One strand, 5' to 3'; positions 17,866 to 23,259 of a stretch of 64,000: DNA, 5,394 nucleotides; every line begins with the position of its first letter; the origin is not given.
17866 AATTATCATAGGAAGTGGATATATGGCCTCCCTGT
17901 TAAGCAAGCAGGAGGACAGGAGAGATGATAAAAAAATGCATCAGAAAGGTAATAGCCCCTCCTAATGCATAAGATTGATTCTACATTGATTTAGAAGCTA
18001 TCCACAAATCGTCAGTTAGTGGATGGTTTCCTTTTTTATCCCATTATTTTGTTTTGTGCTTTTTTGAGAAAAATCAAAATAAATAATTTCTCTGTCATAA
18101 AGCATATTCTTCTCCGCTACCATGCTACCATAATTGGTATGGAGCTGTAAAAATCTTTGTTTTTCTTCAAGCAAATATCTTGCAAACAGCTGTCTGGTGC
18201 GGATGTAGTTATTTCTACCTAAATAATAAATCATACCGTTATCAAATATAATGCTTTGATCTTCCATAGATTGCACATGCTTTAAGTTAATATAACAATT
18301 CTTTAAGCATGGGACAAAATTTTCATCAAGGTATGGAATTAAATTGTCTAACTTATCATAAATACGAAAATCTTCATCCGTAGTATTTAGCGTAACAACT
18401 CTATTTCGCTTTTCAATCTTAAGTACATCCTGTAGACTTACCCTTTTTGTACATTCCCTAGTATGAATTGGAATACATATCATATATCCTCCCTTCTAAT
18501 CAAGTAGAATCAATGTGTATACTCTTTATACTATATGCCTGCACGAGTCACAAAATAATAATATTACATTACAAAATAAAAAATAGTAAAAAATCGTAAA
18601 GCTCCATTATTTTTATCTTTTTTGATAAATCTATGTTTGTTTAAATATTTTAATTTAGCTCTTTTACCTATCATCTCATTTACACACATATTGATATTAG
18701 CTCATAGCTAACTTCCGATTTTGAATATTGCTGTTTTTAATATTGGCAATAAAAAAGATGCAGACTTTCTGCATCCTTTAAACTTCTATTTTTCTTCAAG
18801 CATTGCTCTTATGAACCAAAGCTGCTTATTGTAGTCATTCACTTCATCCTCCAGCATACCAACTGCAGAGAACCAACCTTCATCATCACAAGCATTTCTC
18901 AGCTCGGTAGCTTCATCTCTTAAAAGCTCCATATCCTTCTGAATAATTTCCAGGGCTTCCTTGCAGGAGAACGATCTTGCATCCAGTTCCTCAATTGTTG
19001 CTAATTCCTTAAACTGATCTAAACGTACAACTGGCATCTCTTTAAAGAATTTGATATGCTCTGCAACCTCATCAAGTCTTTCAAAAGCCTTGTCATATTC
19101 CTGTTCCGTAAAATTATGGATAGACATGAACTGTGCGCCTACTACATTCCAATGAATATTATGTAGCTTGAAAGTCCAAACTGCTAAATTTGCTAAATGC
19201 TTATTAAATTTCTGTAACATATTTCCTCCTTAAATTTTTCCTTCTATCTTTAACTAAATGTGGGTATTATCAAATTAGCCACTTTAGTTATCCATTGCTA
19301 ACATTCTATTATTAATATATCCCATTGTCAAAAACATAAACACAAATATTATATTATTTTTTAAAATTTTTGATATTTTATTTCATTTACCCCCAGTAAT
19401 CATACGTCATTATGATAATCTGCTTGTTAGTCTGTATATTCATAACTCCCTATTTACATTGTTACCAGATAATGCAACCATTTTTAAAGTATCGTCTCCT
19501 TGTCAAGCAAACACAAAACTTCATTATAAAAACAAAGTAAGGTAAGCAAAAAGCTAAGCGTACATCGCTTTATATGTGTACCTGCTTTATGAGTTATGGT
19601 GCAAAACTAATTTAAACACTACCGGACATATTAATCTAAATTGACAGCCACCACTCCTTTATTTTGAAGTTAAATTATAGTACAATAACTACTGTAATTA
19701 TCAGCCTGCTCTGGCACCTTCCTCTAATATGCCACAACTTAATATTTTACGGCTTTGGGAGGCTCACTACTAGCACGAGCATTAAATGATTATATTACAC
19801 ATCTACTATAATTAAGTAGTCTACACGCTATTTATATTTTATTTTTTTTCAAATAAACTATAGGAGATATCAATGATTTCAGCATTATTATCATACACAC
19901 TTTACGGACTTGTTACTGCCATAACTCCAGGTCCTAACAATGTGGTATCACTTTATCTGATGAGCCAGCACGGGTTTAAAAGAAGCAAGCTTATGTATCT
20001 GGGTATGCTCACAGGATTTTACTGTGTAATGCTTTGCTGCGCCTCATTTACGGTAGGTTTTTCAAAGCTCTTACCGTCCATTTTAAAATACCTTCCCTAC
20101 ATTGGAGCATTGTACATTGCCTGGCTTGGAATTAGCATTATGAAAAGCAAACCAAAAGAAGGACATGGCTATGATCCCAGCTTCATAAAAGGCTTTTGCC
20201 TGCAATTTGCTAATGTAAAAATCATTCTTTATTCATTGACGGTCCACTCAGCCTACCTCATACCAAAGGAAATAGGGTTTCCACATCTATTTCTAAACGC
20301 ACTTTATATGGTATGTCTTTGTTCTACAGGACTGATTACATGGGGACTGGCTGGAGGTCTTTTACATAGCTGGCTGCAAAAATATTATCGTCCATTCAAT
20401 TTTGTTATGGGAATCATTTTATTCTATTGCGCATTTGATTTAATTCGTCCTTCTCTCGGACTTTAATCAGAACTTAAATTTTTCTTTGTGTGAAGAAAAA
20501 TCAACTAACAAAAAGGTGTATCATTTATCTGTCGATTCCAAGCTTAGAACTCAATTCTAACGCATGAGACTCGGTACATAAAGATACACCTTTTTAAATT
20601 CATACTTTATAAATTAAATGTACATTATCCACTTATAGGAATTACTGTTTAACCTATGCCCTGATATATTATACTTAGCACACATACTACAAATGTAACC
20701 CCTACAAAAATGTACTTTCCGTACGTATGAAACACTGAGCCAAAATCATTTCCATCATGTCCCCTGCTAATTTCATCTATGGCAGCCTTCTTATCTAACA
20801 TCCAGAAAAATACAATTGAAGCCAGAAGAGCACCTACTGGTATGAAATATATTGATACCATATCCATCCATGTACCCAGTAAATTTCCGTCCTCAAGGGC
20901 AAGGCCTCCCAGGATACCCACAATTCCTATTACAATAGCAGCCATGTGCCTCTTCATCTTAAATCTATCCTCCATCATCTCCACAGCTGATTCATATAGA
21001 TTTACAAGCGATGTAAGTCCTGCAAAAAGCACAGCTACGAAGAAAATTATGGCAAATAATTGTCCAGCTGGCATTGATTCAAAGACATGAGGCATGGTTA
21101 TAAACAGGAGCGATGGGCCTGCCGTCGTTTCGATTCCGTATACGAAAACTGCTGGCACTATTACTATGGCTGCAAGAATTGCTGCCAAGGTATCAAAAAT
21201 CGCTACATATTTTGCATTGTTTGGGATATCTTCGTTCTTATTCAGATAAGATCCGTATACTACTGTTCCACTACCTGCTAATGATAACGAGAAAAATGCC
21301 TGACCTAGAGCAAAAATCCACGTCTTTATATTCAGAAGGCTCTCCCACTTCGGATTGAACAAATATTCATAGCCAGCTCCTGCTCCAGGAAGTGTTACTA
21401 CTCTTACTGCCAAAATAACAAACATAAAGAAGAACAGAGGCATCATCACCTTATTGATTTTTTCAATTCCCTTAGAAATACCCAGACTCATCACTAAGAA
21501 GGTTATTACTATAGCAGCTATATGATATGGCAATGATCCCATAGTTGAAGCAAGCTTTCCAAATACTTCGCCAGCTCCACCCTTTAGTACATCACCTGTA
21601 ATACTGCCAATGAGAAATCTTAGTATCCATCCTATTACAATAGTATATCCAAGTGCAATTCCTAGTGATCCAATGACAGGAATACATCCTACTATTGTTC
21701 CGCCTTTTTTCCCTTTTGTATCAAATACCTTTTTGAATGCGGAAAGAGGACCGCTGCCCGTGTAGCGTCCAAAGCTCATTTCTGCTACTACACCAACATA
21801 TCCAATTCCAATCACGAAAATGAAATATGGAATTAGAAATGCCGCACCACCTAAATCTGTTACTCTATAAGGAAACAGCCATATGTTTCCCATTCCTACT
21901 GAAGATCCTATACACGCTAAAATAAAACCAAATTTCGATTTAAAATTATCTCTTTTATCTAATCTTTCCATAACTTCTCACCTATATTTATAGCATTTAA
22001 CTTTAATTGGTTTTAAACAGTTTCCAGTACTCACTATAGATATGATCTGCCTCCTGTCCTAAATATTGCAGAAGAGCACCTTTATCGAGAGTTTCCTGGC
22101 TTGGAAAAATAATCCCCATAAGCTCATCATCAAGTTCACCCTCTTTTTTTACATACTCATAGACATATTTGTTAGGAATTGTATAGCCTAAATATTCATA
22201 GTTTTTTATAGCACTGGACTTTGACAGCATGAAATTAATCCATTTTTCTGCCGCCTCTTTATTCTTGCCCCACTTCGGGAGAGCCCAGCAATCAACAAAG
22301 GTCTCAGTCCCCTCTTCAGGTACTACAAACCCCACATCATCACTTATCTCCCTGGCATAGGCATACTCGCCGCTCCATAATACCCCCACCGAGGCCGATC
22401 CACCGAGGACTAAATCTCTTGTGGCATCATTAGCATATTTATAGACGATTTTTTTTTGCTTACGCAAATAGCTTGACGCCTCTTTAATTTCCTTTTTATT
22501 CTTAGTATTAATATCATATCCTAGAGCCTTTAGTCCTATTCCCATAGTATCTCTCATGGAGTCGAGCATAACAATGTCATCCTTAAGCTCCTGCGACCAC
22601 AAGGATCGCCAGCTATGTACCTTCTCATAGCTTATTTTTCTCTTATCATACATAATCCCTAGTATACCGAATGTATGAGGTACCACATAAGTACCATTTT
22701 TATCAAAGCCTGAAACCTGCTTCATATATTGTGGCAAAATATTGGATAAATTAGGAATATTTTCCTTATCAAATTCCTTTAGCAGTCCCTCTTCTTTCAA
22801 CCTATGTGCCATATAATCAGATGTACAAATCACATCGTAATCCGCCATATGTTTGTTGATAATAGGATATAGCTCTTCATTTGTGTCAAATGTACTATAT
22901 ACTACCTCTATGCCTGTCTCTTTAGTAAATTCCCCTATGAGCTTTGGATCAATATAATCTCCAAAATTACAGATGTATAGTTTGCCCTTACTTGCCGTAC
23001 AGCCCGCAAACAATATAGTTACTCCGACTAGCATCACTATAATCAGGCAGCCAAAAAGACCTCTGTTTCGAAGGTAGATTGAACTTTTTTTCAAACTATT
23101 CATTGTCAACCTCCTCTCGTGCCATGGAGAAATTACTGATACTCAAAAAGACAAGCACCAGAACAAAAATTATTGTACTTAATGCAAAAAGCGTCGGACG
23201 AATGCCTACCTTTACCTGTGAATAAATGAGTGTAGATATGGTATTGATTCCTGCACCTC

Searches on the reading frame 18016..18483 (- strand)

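Call 69: search_protein_families(library=pfam, proteins=[window:18016-18483:-], max_evalue=0.00001)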
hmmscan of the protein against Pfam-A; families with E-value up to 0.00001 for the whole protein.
window:18016-18483:- (155 aa): 1 family
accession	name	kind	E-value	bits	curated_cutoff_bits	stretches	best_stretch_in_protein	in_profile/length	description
PF04397.21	LytTR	-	5.1e-10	39.9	22.6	1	12-97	3-94/98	LytTr DNA-binding domain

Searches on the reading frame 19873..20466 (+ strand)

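Call 68: search_protein_families(library=pfam, proteins=[window:19873-20466:+], max_evalue=0.00001)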
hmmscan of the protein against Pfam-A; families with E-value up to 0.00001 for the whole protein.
window:19873-20466:+ (197 aa): 1 family
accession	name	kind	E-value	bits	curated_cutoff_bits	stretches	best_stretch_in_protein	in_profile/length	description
PF01810.24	LysE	-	6.3e-12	45.8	25.6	1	14-192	2-191/193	LysE type translocator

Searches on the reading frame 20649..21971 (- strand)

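Call 68: search_protein_families(library=pfam, proteins=[window:20649-21971:-], max_evalue=0.00001)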
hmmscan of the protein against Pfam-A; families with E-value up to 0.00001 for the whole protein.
window:20649-21971:- (440 aa): 1 family
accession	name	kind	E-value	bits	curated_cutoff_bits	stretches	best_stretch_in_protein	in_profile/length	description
PF00209.24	SNF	-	2e-54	185.7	27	2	144-434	173-477/524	Sodium:neurotransmitter symporter family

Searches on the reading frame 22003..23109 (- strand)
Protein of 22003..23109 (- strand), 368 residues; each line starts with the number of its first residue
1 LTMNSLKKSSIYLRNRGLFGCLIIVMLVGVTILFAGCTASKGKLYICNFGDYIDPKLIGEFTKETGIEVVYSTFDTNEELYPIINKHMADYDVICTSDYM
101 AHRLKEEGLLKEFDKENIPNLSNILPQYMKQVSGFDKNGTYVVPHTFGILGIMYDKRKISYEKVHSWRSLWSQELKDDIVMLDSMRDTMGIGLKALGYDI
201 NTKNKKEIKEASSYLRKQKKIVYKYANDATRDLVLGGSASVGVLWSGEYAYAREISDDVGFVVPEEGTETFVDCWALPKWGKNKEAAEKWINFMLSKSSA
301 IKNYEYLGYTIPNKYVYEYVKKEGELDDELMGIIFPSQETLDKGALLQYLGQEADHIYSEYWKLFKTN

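Call 68: search_protein_families(library=pfam, proteins=[window:22003-23109:-], max_evalue=0.00001)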
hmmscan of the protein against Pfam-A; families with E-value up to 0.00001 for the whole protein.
window:22003-23109:- (368 aa): 5 families
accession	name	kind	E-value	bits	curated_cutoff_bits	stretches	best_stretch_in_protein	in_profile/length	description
PF13416.11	SBP_bac_8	-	6.9e-33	115.1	27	1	56-318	1-267/279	Bacterial extracellular solute-binding protein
PF13343.11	SBP_bac_6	-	1.1e-21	77.9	24.6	1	92-298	5-206/245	Bacterial extracellular solute-binding protein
PF01547.30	SBP_bac_1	-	1.9e-15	58.1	26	1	55-298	11-304/307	Bacterial extracellular solute-binding protein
PF02030.20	Lipoprotein_8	-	1.7e-08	34.1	20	1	25-115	9-95/493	Hypothetical lipoprotein (MG045 family)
PF13531.11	SBP_bac_11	-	3.7e-08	33.9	25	1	57-297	16-215/227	Bacterial extracellular solute-binding protein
